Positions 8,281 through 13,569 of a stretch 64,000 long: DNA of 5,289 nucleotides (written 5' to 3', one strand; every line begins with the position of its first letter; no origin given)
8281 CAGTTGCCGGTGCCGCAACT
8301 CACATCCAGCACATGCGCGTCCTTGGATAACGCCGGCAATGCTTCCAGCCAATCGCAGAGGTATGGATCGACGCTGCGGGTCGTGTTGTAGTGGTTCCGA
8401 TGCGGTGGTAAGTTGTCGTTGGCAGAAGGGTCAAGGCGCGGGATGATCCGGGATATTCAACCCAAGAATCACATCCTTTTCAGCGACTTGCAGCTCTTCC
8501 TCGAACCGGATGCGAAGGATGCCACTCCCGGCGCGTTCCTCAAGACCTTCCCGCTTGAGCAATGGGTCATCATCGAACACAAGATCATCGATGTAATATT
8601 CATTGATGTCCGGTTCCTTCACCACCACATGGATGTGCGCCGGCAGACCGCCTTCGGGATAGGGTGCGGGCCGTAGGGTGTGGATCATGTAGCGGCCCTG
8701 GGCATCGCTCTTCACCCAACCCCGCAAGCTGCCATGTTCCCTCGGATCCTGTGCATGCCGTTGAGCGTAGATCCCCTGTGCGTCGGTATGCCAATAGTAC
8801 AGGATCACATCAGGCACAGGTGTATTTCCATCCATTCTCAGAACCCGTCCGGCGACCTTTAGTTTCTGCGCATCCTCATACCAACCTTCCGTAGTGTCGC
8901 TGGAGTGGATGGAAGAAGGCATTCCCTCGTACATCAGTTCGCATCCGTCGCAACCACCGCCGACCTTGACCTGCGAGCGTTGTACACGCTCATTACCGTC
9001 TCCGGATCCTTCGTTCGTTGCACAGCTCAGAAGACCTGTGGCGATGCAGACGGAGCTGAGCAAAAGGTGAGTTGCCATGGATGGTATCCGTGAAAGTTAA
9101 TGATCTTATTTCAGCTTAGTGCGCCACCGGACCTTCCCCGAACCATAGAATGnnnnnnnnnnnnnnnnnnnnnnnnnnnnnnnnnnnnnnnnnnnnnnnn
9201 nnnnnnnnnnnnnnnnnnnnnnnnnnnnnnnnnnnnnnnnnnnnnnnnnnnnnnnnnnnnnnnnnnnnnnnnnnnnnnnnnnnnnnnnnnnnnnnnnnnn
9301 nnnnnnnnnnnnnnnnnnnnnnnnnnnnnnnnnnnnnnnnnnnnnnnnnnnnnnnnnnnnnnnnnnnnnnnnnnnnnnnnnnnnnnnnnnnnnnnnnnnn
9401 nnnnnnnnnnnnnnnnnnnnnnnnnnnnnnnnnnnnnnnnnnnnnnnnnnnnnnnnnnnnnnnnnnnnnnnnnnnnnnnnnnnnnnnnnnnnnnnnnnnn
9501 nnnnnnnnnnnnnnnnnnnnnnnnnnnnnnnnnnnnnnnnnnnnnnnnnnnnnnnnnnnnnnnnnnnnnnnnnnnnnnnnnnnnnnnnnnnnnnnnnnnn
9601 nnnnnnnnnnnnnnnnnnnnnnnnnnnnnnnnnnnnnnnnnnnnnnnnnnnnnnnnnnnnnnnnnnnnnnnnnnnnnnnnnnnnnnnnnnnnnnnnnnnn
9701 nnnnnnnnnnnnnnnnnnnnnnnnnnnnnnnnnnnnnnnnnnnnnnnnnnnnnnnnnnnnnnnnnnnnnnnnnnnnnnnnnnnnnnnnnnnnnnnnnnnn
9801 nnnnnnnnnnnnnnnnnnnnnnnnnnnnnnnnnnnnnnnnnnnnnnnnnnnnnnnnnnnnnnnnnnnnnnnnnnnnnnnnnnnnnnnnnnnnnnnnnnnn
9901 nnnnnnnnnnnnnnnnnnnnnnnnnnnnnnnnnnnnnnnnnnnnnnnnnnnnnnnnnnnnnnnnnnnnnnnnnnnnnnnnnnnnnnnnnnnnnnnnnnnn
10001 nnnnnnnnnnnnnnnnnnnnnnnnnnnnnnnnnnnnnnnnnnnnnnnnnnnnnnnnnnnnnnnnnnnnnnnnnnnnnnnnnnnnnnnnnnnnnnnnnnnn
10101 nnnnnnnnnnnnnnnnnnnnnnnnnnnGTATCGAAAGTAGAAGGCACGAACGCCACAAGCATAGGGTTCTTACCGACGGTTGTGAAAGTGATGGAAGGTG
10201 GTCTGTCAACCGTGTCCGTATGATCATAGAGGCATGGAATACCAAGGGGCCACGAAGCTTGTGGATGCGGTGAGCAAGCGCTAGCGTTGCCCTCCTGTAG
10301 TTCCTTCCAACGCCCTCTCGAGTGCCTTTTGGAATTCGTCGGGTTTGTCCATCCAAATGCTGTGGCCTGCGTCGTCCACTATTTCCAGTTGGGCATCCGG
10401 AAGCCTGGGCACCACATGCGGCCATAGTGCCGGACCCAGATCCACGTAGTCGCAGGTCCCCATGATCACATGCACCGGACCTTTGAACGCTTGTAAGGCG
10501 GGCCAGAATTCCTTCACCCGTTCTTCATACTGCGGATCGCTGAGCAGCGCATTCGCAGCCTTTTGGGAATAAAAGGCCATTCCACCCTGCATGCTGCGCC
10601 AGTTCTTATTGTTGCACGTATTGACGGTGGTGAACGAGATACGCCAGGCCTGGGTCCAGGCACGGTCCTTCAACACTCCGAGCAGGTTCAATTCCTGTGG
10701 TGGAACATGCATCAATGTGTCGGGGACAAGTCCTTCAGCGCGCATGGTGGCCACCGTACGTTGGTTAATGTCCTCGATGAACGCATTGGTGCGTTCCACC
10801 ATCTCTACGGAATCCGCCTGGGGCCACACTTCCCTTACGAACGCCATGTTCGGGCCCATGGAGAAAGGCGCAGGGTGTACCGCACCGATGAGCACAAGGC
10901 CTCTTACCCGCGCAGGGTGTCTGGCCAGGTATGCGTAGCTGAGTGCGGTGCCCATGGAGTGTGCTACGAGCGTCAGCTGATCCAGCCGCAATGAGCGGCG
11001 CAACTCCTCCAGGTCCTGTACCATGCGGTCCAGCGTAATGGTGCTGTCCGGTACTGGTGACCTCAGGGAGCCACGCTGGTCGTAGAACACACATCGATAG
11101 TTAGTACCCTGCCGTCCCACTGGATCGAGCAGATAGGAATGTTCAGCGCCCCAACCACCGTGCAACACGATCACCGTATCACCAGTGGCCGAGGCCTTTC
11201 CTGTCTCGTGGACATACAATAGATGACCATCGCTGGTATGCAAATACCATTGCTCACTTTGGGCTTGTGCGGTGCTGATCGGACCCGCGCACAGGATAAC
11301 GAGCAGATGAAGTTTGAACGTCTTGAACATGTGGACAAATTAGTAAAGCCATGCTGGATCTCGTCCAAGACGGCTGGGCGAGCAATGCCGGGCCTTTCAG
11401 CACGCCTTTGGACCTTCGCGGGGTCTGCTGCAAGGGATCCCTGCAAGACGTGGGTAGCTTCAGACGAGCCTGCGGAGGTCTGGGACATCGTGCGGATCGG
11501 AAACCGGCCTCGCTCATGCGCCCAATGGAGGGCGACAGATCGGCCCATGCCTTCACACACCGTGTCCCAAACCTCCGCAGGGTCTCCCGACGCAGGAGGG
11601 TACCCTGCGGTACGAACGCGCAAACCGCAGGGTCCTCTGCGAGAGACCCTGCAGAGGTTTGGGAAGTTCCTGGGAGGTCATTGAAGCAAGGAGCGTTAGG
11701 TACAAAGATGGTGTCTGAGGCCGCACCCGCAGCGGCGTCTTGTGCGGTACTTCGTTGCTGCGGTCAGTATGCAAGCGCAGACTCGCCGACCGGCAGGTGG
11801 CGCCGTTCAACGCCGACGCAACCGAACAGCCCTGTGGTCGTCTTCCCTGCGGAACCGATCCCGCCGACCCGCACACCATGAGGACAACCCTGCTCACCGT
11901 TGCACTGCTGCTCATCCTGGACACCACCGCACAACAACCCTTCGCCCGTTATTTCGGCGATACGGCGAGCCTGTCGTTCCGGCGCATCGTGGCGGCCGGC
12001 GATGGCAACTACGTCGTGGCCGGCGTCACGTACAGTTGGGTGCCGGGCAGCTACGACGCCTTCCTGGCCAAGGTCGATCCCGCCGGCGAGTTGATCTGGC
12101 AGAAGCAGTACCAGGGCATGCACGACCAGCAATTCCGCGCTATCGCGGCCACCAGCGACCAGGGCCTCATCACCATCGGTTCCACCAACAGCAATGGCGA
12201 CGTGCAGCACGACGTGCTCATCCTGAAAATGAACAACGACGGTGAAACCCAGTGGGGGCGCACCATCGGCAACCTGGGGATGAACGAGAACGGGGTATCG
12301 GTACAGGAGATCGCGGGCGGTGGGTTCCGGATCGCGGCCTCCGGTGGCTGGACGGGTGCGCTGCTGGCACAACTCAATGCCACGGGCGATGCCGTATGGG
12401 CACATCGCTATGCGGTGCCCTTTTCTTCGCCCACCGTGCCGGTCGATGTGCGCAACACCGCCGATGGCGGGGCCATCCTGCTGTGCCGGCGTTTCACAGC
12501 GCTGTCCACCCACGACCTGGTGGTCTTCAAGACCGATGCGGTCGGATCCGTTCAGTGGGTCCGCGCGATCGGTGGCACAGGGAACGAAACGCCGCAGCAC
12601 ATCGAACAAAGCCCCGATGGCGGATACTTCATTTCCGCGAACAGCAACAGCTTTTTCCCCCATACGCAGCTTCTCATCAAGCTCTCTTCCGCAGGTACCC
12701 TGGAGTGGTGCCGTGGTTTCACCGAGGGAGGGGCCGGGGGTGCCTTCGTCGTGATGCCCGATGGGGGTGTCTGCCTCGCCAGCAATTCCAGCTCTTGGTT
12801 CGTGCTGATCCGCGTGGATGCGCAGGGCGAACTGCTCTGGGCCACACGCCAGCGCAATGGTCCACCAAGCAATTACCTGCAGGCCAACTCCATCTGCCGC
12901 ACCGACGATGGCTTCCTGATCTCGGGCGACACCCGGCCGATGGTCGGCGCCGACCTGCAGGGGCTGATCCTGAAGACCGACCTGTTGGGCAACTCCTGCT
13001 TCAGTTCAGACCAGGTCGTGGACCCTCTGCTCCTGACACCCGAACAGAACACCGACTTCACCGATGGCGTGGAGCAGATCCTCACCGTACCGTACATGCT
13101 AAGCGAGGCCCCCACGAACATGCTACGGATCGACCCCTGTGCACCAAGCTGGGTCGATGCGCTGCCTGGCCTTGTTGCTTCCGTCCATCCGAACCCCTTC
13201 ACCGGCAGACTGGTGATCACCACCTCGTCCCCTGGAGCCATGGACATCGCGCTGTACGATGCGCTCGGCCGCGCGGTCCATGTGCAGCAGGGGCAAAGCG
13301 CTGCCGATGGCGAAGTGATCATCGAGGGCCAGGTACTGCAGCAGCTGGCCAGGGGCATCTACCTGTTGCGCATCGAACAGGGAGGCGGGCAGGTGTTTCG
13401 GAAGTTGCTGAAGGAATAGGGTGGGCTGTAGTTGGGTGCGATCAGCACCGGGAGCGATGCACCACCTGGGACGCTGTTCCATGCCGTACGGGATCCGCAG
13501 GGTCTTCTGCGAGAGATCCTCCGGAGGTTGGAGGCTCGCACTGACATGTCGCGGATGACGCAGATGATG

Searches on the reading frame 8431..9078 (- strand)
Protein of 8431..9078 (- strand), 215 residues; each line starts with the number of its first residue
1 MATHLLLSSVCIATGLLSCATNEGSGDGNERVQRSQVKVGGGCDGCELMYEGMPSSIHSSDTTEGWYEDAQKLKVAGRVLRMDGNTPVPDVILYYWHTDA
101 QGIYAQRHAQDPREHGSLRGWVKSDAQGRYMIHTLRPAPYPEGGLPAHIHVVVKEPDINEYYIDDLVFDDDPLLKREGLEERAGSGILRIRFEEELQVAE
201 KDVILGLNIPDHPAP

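Call 27: search_protein_families(library=pfam, proteins=[window:8431-9078:-], max_evalue=0.001)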
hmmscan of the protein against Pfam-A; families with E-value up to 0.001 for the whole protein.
window:8431-9078:- (215 aa): 1 family
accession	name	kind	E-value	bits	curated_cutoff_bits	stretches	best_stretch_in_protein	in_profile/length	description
PF00775.27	Dioxygenase_C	-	4.1e-15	56.1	27.3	1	68-175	25-146/182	Dioxygenase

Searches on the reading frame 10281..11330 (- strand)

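Call 27: search_protein_families(library=pfam, proteins=[window:10281-11330:-], max_evalue=0.001)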
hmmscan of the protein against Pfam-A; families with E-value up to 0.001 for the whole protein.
window:10281-11330:- (349 aa): 3 families
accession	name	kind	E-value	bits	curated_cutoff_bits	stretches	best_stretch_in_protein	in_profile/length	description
PF00561.26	Abhydrolase_1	-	7.2e-21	75.4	25.8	1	52-330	2-245/245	alpha/beta hydrolase fold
PF12697.13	Abhydrolase_6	-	5.3e-18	66.9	26.3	1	53-333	1-214/217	Alpha/beta hydrolase family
PF12146.15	Hydrolase_4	-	3.6e-13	49.8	27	1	52-154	6-113/239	Serine aminopeptidase, S33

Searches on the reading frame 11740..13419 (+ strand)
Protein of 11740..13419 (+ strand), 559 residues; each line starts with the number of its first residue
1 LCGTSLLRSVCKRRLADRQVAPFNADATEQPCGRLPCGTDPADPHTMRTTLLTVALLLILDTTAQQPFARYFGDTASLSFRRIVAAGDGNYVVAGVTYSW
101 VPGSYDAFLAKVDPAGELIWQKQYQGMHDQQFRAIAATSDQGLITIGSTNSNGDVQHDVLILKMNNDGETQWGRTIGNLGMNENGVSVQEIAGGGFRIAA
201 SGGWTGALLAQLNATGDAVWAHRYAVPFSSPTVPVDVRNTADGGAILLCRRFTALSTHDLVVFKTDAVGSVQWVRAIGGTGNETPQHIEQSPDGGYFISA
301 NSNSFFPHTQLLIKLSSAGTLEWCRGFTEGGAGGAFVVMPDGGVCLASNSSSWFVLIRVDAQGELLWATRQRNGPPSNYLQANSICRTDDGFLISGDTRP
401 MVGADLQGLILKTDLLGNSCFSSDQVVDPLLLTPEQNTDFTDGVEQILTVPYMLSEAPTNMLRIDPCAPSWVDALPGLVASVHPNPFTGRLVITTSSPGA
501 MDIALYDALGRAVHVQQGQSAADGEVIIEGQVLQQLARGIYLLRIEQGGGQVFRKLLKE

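Call 106: search_solved_structures(query=window:11740-13419:+, max_evalue=0.001)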
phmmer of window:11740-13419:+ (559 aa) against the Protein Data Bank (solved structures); distinct sequences matched with E-value up to 0.001: 4.
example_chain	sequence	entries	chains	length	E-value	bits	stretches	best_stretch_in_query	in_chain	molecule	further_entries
7fh7_A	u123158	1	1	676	2.6e-08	35.8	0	57-149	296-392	CylK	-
7ron_A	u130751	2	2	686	3.1e-08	35.5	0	57-149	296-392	CylK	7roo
7fh8_A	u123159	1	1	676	3.5e-08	35.4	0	57-150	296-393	CylK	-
7fh6_A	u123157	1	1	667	4.2e-08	35.1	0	57-149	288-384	CylK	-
